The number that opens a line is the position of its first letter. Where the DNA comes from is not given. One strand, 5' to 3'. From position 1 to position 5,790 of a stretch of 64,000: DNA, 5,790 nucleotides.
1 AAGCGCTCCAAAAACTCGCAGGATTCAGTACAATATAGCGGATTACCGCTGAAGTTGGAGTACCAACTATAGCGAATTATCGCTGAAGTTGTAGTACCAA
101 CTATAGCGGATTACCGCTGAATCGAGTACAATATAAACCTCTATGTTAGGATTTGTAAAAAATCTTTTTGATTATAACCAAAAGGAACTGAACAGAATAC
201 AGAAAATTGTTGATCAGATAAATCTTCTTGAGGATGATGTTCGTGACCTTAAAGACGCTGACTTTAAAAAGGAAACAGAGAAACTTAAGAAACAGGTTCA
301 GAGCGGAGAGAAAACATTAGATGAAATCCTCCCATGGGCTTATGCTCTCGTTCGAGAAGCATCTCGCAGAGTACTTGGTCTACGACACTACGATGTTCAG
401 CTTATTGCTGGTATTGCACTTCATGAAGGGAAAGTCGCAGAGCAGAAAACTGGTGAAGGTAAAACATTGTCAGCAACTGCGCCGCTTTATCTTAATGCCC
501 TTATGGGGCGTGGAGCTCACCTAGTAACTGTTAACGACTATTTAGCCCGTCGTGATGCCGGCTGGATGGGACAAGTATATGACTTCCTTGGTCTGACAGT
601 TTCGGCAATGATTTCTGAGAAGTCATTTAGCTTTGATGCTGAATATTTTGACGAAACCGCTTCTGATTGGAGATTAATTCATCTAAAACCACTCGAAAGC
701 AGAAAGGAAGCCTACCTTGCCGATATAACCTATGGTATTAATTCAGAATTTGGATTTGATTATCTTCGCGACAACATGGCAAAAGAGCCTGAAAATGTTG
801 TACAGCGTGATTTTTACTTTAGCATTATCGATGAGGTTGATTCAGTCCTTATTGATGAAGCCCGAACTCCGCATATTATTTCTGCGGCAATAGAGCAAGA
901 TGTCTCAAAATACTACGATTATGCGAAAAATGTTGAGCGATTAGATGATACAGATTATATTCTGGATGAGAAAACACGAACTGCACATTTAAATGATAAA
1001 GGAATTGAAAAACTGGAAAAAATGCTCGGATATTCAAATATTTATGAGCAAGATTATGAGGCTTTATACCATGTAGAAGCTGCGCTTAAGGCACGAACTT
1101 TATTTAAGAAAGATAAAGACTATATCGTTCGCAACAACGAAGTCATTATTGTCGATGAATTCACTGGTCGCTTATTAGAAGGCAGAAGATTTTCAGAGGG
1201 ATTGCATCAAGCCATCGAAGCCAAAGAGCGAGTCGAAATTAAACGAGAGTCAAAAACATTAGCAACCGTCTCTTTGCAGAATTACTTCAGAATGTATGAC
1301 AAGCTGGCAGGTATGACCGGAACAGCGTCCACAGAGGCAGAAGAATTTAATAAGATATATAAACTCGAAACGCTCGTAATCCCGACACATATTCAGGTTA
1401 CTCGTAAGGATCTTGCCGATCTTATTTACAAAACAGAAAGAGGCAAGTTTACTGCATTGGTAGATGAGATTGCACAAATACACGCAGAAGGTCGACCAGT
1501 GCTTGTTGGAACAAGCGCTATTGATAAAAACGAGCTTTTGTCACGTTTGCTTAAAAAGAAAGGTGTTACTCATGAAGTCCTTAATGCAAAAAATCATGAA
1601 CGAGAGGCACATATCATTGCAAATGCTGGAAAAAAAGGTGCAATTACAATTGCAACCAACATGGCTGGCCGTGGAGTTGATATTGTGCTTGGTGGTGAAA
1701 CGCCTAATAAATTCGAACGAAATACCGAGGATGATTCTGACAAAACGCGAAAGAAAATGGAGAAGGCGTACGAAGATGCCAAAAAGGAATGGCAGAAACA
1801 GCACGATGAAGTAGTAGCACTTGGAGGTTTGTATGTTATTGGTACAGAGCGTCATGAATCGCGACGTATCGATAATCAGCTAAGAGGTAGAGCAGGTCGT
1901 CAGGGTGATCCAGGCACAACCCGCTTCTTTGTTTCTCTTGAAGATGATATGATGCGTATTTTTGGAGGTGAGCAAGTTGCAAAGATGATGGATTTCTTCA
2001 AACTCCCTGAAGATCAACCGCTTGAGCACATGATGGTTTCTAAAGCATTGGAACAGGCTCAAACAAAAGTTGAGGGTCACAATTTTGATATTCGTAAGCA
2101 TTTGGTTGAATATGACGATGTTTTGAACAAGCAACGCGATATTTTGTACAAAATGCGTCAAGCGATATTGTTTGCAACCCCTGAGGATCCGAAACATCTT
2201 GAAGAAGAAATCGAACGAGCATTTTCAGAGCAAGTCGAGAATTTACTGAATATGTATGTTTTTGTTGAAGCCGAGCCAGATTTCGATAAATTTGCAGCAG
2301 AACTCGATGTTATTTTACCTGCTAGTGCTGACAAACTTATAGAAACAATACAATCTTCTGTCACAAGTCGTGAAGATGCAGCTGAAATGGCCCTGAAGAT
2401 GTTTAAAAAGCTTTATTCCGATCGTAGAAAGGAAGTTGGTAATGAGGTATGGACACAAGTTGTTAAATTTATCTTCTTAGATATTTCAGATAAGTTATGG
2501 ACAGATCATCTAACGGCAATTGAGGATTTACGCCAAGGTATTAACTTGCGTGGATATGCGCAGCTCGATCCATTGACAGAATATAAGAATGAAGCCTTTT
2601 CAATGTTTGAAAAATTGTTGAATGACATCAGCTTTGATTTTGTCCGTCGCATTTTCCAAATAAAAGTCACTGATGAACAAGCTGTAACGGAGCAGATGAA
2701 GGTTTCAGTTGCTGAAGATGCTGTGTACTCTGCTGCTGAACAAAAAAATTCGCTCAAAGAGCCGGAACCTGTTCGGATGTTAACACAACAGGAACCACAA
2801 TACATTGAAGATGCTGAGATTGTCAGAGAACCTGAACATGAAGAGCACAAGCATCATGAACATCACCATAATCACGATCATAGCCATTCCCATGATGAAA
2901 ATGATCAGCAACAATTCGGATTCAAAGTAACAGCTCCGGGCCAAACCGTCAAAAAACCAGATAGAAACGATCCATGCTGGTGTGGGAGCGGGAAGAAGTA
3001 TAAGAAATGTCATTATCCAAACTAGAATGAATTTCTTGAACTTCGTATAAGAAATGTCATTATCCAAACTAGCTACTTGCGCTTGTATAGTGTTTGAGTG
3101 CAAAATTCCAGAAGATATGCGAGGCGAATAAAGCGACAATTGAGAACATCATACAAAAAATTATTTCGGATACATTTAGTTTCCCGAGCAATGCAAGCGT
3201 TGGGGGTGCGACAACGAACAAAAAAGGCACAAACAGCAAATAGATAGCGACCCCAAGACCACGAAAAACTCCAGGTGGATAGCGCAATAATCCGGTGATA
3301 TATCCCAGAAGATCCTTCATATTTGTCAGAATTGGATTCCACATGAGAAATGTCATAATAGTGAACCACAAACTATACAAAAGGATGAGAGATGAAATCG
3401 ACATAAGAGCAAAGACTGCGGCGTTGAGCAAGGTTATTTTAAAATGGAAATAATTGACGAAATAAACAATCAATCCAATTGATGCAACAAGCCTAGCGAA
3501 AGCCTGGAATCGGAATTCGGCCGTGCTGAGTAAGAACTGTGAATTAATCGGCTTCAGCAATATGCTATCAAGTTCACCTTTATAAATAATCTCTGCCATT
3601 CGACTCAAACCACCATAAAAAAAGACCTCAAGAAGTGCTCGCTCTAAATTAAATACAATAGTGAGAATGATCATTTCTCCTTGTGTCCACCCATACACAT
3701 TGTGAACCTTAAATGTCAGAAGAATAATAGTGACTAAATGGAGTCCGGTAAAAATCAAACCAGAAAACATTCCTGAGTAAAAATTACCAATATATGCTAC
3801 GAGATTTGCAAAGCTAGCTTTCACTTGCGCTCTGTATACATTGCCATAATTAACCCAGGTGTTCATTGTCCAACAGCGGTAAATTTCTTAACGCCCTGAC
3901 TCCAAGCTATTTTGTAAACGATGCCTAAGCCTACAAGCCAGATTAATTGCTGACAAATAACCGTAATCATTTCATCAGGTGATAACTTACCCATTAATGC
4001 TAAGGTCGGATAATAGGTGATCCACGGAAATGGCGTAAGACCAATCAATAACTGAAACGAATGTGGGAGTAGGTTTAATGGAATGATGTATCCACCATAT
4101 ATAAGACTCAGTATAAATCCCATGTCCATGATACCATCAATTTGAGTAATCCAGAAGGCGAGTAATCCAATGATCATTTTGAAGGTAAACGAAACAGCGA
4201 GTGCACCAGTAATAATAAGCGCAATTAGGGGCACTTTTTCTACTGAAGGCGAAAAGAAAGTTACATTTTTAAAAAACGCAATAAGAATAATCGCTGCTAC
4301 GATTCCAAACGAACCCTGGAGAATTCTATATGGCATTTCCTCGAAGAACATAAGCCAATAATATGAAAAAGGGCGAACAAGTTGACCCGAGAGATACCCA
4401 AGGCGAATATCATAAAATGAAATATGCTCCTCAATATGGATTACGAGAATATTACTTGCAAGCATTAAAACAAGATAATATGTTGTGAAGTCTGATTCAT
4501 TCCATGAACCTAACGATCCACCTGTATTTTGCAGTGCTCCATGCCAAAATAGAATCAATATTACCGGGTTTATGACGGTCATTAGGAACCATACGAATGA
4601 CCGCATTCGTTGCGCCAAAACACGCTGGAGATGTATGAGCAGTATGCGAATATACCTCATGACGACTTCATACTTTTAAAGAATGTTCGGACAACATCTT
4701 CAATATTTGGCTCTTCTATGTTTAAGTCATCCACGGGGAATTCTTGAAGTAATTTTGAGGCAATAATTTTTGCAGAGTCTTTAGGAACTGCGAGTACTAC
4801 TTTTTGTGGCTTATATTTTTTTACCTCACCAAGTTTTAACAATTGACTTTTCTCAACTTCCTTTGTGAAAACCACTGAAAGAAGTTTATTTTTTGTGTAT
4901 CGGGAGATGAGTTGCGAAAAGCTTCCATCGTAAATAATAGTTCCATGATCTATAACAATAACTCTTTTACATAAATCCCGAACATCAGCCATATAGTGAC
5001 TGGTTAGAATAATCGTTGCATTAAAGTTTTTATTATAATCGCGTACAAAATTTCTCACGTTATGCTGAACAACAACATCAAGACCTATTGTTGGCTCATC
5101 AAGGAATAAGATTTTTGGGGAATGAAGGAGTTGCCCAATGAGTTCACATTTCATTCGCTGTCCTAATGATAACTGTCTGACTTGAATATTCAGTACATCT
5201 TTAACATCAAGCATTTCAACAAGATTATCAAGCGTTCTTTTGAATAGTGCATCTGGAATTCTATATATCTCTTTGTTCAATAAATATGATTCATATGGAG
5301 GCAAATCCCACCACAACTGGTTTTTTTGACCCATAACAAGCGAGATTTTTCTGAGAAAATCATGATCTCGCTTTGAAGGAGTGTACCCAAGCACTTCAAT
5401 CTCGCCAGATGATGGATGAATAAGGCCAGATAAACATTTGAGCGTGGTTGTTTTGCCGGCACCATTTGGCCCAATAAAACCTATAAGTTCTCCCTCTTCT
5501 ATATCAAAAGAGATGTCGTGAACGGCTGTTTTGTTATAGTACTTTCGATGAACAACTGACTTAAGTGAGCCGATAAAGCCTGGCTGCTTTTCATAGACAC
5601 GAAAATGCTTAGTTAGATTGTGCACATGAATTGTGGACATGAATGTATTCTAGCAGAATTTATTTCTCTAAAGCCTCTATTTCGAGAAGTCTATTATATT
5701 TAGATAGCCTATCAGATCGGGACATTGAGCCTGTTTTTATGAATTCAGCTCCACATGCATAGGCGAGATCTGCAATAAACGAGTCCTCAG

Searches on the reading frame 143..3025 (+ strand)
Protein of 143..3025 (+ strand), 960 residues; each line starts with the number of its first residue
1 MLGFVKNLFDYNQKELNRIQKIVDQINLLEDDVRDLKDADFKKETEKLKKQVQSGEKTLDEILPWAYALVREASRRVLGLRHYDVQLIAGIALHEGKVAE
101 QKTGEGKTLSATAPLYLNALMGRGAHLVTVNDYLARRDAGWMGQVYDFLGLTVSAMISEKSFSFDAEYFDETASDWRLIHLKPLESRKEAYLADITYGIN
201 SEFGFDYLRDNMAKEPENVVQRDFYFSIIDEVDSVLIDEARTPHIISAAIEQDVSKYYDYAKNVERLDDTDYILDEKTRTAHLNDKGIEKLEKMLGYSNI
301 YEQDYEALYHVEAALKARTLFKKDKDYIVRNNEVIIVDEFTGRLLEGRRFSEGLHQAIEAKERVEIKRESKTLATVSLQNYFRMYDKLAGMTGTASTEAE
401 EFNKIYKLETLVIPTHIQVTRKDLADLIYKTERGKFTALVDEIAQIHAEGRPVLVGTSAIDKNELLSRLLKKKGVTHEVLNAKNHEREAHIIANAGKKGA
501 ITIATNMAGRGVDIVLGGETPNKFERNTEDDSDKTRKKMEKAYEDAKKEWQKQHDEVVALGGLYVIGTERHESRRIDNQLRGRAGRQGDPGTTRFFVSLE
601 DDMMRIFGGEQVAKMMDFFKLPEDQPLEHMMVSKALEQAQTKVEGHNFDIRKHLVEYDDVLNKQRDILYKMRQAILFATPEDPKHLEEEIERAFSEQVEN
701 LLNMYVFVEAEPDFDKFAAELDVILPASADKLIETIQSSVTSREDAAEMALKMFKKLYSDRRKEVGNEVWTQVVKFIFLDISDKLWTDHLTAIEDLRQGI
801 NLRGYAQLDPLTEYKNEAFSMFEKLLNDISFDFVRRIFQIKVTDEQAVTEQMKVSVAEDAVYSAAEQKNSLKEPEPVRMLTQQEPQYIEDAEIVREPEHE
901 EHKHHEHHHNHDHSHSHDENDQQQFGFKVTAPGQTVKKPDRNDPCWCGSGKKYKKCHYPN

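Call 69: search_protein_families(library=pfam, proteins=[window:143-3025:+], max_evalue=0.00001)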
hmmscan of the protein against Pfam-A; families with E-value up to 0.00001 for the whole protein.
window:143-3025:+ (960 aa): 5 families
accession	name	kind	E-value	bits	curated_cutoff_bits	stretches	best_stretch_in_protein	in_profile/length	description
PF07517.20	SecA_DEAD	-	3.9e-113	377.9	24.6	1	7-403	3-290/290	SecA DEAD-like domain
PF21090.3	P-loop_SecA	-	6.2e-91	304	27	1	419-624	2-205/205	SecA P-loop domain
PF07516.18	SecA_SW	-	3.2e-54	184.5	26.7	1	626-840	1-199/200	SecA Wing and Scaffold domain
PF01043.26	SecA_PP_bind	-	1.9e-36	125.5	23.5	1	255-359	4-110/110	SecA preprotein cross-linking domain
PF02810.21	SEC-C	-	1.6e-10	41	20.4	1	941-959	1-19/19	SEC-C motif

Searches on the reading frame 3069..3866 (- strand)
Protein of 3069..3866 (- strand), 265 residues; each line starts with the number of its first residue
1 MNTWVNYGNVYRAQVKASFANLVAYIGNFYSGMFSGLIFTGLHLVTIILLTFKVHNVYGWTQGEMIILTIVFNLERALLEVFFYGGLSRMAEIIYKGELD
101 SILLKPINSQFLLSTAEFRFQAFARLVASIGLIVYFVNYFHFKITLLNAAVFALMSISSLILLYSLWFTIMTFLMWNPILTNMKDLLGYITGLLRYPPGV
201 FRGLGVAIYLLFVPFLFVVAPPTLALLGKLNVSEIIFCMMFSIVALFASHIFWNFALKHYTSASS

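Call 69: search_protein_families(library=pfam, proteins=[window:3069-3866:-], max_evalue=0.00001)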
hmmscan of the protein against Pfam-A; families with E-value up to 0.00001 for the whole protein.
window:3069-3866:- (265 aa): 1 family
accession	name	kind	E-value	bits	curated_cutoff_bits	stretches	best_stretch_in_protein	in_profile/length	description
PF06182.17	ABC2_membrane_6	-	3.1e-40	138.8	22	1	37-264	1-229/229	ABC-2 family transporter protein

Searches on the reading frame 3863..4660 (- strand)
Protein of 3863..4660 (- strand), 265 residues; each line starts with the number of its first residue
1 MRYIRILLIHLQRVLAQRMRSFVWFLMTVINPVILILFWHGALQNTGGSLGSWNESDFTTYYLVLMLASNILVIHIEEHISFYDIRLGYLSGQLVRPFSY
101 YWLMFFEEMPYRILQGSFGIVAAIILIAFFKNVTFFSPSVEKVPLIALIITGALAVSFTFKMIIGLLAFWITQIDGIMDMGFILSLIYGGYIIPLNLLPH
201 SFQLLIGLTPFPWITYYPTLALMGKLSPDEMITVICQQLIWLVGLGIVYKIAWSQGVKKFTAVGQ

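Call 69: search_protein_families(library=pfam, proteins=[window:3863-4660:-], max_evalue=0.00001)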
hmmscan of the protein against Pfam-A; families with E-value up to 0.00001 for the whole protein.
window:3863-4660:- (265 aa): 1 family
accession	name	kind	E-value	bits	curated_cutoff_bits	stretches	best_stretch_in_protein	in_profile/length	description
PF06182.17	ABC2_membrane_6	-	9.5e-18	65.3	22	1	30-264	2-229/229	ABC-2 family transporter protein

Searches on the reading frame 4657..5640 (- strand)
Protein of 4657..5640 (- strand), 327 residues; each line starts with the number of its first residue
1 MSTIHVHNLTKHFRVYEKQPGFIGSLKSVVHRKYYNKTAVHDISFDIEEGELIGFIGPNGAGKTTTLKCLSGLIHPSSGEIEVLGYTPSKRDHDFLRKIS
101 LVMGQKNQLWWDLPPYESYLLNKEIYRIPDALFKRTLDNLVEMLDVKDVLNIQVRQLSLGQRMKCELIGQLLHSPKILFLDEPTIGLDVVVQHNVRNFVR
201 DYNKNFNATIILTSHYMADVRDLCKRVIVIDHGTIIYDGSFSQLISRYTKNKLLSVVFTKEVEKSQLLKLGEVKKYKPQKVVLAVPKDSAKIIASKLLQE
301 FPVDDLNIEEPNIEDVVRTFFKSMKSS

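Call 69: search_protein_families(library=pfam, proteins=[window:4657-5640:-], max_evalue=0.00001)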
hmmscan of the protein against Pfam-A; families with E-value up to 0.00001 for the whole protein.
window:4657-5640:- (327 aa): 2 families
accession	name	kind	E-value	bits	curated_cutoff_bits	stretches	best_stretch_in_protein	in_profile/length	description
PF00005.33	ABC_tran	-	3.8e-27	96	25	1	41-184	2-136/137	ABC transporter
PF13304.12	AAA_21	-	1e-13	52.5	27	1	103-215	172-298/304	AAA domain, putative AbiEii toxin, Type IV TA system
